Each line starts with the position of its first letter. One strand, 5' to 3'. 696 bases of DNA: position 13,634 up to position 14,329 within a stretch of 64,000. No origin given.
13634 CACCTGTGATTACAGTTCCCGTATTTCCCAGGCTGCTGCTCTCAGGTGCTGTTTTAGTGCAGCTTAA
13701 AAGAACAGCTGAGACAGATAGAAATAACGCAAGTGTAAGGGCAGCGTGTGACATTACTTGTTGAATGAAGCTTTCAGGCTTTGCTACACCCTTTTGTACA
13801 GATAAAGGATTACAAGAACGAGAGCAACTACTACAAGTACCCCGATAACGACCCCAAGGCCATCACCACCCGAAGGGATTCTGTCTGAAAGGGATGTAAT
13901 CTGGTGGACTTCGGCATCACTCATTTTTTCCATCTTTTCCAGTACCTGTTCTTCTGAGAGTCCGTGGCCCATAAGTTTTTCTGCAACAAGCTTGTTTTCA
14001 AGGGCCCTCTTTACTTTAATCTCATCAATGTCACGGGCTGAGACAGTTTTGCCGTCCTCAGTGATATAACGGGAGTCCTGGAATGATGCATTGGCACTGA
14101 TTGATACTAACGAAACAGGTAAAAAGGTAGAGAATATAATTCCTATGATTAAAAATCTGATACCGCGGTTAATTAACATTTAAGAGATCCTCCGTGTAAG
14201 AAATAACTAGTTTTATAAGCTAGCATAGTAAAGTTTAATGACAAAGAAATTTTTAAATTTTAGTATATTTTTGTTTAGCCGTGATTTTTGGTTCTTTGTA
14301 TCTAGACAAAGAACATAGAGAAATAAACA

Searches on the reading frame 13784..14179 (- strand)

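Call 8: search_protein_families(library=pfam, proteins=[window:13784-14179:-])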
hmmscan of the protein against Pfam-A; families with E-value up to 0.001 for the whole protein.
window:13784-14179:- (131 aa): 1 family
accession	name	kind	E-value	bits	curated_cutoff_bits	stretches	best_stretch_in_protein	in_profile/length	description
PF20332.3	DUF6627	-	4.1e-09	37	27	1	36-124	23-108/125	Family of unknown function (DUF6627)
